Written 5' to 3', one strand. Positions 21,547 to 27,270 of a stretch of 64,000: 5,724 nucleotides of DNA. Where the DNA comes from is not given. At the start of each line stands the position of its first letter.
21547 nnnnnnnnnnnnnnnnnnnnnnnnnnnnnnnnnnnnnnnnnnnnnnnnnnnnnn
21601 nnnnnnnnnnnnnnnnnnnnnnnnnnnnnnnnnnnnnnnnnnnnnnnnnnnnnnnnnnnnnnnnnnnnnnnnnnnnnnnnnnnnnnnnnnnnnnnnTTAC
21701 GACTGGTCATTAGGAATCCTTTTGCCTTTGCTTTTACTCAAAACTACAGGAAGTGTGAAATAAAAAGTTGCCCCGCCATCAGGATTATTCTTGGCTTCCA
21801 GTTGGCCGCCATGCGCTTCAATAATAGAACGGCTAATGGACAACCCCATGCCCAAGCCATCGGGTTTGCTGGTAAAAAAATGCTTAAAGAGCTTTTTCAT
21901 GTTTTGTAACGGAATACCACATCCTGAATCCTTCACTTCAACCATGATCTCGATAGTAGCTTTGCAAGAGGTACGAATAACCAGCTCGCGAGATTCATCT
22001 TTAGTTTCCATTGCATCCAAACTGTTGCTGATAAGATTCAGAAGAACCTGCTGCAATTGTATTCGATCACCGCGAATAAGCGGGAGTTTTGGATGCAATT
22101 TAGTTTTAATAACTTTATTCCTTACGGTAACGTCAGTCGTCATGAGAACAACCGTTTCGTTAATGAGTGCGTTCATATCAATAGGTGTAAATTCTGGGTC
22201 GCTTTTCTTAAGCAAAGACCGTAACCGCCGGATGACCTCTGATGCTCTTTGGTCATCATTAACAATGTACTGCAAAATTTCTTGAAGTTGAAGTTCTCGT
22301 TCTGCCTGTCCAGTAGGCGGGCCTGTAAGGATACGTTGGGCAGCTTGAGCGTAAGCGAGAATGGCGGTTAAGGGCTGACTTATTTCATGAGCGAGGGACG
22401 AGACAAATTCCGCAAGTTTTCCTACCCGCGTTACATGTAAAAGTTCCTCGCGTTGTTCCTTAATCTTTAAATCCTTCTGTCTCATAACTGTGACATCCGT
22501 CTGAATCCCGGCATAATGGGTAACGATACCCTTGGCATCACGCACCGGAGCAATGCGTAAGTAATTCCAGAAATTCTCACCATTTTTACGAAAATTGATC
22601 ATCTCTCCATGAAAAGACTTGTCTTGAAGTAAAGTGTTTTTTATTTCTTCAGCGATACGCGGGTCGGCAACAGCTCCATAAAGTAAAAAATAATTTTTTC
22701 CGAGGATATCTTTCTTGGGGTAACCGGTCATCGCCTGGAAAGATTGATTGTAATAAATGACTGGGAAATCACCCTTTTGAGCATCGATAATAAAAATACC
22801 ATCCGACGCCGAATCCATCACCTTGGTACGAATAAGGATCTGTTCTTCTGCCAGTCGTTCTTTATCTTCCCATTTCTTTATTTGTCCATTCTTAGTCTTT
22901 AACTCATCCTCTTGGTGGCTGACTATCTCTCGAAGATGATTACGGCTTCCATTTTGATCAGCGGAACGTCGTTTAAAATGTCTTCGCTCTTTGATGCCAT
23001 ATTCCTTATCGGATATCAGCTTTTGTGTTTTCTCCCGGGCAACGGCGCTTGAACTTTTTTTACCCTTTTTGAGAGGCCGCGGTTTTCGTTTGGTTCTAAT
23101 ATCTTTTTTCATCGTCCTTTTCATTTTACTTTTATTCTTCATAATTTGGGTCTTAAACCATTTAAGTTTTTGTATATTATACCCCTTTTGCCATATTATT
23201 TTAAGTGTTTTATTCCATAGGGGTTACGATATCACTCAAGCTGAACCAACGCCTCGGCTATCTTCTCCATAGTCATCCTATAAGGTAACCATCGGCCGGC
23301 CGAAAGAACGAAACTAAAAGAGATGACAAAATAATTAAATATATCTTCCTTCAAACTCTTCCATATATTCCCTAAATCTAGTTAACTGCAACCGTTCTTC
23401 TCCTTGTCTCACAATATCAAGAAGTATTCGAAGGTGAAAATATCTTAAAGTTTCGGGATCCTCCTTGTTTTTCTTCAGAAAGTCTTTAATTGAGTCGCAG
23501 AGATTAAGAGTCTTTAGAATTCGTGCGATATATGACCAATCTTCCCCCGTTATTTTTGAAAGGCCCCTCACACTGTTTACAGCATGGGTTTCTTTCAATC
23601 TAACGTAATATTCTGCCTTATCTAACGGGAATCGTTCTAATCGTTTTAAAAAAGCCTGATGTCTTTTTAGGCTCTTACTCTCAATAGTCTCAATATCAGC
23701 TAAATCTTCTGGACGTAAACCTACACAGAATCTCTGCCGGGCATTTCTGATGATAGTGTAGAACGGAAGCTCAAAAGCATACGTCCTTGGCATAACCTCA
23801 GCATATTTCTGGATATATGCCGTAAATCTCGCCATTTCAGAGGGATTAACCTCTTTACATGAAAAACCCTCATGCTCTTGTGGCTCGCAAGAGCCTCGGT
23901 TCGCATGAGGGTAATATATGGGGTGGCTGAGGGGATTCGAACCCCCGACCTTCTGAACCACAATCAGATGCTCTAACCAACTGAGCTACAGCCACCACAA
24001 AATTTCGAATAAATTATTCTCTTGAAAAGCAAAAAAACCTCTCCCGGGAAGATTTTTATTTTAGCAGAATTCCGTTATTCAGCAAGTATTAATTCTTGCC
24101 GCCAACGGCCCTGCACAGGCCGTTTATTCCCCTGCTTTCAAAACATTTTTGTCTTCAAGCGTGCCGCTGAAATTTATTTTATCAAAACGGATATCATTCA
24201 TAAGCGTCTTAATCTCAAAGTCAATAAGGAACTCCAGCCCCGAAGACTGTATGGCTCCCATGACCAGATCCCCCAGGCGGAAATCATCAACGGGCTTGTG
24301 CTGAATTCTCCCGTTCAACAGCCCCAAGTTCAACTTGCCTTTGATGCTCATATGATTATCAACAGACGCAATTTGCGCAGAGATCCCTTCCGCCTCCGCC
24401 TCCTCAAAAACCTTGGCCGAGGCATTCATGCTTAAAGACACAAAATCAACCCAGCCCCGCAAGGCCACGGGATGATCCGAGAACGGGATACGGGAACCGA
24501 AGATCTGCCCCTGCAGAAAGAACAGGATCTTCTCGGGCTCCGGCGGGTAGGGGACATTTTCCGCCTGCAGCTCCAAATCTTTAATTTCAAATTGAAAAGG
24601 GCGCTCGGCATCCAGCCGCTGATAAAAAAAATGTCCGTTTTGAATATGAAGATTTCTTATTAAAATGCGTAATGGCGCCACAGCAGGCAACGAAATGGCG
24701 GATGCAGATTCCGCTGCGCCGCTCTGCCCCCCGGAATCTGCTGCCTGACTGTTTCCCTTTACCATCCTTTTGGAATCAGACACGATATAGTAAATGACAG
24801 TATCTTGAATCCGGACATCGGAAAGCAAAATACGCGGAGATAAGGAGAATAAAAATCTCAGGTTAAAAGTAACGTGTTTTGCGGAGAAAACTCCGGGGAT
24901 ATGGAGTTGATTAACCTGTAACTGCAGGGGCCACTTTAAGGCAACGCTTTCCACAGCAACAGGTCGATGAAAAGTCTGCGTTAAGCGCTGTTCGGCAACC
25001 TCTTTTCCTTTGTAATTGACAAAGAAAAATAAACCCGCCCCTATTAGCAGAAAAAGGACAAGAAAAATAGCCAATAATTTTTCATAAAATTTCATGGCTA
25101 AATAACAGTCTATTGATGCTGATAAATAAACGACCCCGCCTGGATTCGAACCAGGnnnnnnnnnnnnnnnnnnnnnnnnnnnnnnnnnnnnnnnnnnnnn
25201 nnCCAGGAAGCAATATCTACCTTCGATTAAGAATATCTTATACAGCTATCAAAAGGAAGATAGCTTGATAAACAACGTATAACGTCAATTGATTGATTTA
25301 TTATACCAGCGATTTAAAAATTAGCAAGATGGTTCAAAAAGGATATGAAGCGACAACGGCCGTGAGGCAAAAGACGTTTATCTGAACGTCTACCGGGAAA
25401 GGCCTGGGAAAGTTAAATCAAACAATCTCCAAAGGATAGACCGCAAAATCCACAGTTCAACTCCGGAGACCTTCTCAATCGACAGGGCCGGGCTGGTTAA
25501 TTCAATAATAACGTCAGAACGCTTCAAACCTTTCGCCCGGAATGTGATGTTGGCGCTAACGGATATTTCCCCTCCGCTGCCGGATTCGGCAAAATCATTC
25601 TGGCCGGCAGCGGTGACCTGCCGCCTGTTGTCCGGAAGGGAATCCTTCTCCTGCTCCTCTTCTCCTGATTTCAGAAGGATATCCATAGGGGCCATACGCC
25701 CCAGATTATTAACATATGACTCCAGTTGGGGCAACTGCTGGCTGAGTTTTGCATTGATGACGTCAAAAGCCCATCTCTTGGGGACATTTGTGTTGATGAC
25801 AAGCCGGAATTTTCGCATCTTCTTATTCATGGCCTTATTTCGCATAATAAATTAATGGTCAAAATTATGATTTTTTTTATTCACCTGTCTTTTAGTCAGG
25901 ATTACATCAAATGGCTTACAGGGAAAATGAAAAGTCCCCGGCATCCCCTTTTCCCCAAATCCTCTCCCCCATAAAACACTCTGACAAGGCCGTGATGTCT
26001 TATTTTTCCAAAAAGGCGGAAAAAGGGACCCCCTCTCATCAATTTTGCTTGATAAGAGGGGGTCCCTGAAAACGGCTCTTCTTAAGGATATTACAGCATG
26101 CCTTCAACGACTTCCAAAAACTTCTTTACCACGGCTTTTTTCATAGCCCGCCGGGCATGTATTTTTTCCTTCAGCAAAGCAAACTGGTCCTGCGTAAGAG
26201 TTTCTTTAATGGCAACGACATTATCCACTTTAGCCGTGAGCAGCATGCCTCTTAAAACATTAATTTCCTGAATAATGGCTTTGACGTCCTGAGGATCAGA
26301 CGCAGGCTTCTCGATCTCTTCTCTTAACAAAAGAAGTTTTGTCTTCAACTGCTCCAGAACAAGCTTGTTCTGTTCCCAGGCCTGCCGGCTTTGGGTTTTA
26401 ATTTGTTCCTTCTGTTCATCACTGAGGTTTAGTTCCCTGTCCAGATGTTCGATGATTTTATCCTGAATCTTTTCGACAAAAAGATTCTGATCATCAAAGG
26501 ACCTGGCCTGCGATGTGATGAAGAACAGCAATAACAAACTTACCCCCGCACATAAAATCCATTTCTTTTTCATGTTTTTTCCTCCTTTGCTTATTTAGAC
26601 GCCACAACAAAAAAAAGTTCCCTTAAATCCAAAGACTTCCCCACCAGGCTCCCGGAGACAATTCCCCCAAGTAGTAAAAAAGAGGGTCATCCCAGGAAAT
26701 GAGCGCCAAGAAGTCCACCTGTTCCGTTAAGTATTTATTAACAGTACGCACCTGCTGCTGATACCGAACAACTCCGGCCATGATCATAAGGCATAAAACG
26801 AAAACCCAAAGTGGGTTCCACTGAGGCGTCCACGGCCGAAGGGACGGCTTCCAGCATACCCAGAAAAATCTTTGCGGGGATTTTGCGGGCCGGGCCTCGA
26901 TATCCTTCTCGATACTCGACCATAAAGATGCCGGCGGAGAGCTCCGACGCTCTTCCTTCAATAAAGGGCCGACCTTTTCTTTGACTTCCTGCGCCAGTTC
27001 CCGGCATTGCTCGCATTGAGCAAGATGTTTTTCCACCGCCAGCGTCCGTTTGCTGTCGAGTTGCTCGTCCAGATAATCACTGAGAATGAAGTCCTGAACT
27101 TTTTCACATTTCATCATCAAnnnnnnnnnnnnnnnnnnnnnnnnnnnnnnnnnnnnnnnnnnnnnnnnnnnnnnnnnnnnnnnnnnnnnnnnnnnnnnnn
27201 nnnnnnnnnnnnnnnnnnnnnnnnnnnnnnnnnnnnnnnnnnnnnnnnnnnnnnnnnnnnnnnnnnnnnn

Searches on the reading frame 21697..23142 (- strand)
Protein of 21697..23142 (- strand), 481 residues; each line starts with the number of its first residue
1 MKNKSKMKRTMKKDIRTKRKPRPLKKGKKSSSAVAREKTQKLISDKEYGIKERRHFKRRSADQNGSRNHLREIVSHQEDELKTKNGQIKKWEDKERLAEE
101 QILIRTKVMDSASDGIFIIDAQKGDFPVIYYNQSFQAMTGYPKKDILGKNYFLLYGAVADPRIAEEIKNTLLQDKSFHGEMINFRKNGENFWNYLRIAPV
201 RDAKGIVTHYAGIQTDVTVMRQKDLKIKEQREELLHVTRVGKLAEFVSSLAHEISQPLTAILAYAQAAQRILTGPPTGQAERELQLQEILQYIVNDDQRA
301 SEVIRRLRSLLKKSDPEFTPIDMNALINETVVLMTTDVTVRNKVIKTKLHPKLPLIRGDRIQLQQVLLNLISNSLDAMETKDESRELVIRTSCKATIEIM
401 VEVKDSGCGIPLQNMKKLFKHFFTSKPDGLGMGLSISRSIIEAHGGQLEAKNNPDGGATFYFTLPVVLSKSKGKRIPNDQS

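Call 21: search_protein_families(library=pfam, proteins=[window:21697-23142:-], max_evalue=0.01)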
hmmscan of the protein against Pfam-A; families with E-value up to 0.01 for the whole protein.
window:21697-23142:- (481 aa): 8 families
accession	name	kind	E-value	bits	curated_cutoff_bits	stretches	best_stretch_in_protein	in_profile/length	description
PF02518.31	HATPase_c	-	8.2e-25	87.8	26.4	1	358-466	1-109/111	Histidine kinase-, DNA gyrase B-, and HSP90-like ATPase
PF13426.13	PAS_9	-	5e-21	75.3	27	1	114-218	2-102/103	PAS domain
PF00989.32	PAS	-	6.5e-14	52.3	22.6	1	108-217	6-113/113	PAS fold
PF08447.18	PAS_3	-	1.4e-09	38.5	25.6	1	128-213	1-88/89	PAS fold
PF08448.16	PAS_4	-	1.3e-08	35.5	23.1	1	110-219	2-107/110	PAS fold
PF00512.31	HisKA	-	1.3e-08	35.2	26.9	1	243-312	2-62/66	His Kinase A (phospho-acceptor) domain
PF13188.13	PAS_8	-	1.7e-06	28.1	21.8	1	107-149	5-41/65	PAS domain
PF14501.12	HATPase_c_5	-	0.00065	20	22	1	361-453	4-91/102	GHKL domain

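Call 48: search_solved_structures(query=window:21697-23142:-, max_evalue=1e-8)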
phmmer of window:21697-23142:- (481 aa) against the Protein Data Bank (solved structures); distinct sequences matched with E-value up to 1e-8: 165 (the best 60 are shown).
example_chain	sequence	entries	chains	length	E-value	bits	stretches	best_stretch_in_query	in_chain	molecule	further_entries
4gcz_A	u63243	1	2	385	1.1e-73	251.6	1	102-466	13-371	Blue-light photoreceptor, Sensor protein fixL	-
8a3u_A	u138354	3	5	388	1.4e-69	238.1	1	108-466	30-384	Putative Sensory box protein,Sensor protein FixL | Putative Sensory box protein,Putative Sensory box protein,Sensor protein FixL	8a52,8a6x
8a7f_A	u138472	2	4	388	2.2e-69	237.4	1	108-466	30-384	Putative Sensory box protein,Sensor protein FixL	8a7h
9qq6_A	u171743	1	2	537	1.1e-28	103.3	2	315-465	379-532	histidine kinase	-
3a0r_A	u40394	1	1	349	5.2e-28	101.1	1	125-467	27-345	Sensor protein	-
9vf7_A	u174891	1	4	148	1.4e-27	99.7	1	110-231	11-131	histidine kinase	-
9jfj_A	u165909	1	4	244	1.1e-26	96.8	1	233-470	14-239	Sensor histidine kinase ZraS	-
9vf8_A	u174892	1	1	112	1.4e-26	96.4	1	115-218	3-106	histidine kinase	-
6y7u_A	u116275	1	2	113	1.2e-20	76.8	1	114-219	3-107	Multi-sensor hybrid histidine kinase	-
2z6c_A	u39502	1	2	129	3.2e-20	75.4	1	116-218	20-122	Phototropin-1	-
7oo9_A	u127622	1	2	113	3.4e-20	75.3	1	114-219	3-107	Hybrid sensor histidine kinase/response regulator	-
3ue6_A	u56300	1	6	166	4.1e-20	75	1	95-230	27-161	Aureochrome1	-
3ulf_A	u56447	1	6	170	4.6e-20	74.9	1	95-230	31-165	Aureochrome1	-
6i21_A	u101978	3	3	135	1.3e-19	73.4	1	107-224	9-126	Aureochrome1-like protein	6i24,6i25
6i20_B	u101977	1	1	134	1.3e-19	73.4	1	107-224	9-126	Aureochrome1-like protein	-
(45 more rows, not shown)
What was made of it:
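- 21697..23142 (-): Cognate sensor histidine kinase: LOV-like PAS (Tyr in place of the photoactive Cys) + HisKA + HATPase. PDB best hit is the LOV-FixL chimera 4gcz, 1e-73 (call 48).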

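Call 61: search_protein_families(library=ncbifam, max_evalue=0.001, proteins=[window:21697-23142:-])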
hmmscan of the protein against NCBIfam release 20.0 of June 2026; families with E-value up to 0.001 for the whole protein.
window:21697-23142:- (481 aa): 86 families (the best 25 are shown)
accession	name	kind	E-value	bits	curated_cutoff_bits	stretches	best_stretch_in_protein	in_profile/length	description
NF041777.1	sens_FixL_Rhizob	equivalog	1.4e-63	215.2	850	1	89-467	112-482/485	sensor protein FixL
NF008468.0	PRK11360.1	equivalog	1.3e-59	202.2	646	1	105-470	270-612/616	two-component system sensor histidine kinase AtoS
NF052574.1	HisKinEspCMyxo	equivalog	1.6e-54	185.4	1200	1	94-475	275-646/785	serine histidine kinase EspC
NF010076.0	PRK13557.1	subfamily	8.4e-44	149.9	631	1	97-472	24-400/540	histidine kinase famiy protein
TIGR02938.1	nifL_nitrog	equivalog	9.5e-44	149.7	242.45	2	243-464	276-492/494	nitrogen fixation negative regulator NifL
NF007688.0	PRK10364.1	equivalog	2.9e-36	125.2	479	1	224-472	226-457/460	two-component system sensor histidine kinase ZraS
NF052573.1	HisKinEspAMyxo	equivalog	3.7e-34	117.8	1400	1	95-468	246-613/755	serine histidine kinase EspA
NF046044.1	PnpS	equivalog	1.5e-32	113.1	400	1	76-465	24-390/390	two-component system histidine kinase PnpS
NF047794.1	HisKinPtgB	equivalog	3.5e-32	111.5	1000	1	216-449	415-638/656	two-component system sensor histidine kinase PgtB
NF052652.1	YtvA_fam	equivalog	7.2e-31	107.6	250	1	106-235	3-132/243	YtvA family blue-light photoreceptor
NF040750.1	tetrathio_HK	equivalog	4e-30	104.8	750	1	221-454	316-542/555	tetrathionate respiration histidine kinase TtrS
NF006800.0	PRK09303.1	equivalog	4.1e-30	105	342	1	218-469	128-380/383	histidine kinase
NF010411.0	PRK13837.1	equivalog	5.6e-30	104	647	1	221-468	428-677/828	two-component system VirA-like sensor kinase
NF010077.0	PRK13559.1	subfamily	2.2e-29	102.5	361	1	74-234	14-174/364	hypothetical protein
NF052306.1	BluLightHisKinLov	equivalog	2.2e-26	92.5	450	1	111-231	30-151/334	blue-light-activated histidine kinase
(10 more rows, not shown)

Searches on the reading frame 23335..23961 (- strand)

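Call 21: search_protein_families(library=pfam, proteins=[window:23335-23961:-], max_evalue=0.01)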
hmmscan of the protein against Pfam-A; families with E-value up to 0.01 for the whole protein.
window:23335-23961:- (208 aa): 1 family
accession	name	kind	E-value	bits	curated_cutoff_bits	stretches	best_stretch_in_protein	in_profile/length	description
PF17762.8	HTH_ParB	-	0.0085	16.7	22.6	0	112-183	5-70/102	ParB HTH domain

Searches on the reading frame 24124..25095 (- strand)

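Call 55: search_protein_families(library=pfam, proteins=[window:24124-25095:-])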
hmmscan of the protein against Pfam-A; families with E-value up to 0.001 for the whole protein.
window:24124-25095:- (323 aa): 1 family
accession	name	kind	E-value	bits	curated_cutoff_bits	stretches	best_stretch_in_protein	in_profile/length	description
PF05359.17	DUF748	-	6e-10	38.3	50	1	4-182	14-188/1037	Domain of Unknown Function (DUF748)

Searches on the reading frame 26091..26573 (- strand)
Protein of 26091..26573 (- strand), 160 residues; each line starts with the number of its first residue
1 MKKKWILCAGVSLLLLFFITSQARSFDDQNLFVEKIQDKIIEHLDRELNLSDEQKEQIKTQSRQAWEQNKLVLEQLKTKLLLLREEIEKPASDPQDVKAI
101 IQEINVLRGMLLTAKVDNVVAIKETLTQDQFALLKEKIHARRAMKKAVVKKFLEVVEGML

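Call 55: search_protein_families(library=pfam, proteins=[window:26091-26573:-])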
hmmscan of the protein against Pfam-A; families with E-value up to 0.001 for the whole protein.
window:26091-26573:- (160 aa): 1 family
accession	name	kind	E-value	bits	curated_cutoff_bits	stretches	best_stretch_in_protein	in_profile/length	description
PF13801.11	Metal_resist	-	0.00056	20.5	29.2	1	44-131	36-123/125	Heavy-metal resistance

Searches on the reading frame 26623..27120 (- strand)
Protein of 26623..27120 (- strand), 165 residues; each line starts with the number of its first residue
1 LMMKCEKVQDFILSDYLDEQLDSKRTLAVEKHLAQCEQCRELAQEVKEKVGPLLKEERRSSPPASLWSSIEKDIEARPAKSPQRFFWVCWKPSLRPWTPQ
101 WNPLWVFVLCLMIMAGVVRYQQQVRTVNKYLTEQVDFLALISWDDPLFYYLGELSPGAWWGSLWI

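Call 55: search_protein_families(library=pfam, proteins=[window:26623-27120:-])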
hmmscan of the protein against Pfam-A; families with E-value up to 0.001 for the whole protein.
window:26623-27120:- (165 aa): 1 family
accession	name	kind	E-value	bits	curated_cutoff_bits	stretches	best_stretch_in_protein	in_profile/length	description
PF13490.11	zf-HC2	-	1.3e-07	32.1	22.2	1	13-40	8-35/35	Putative zinc-finger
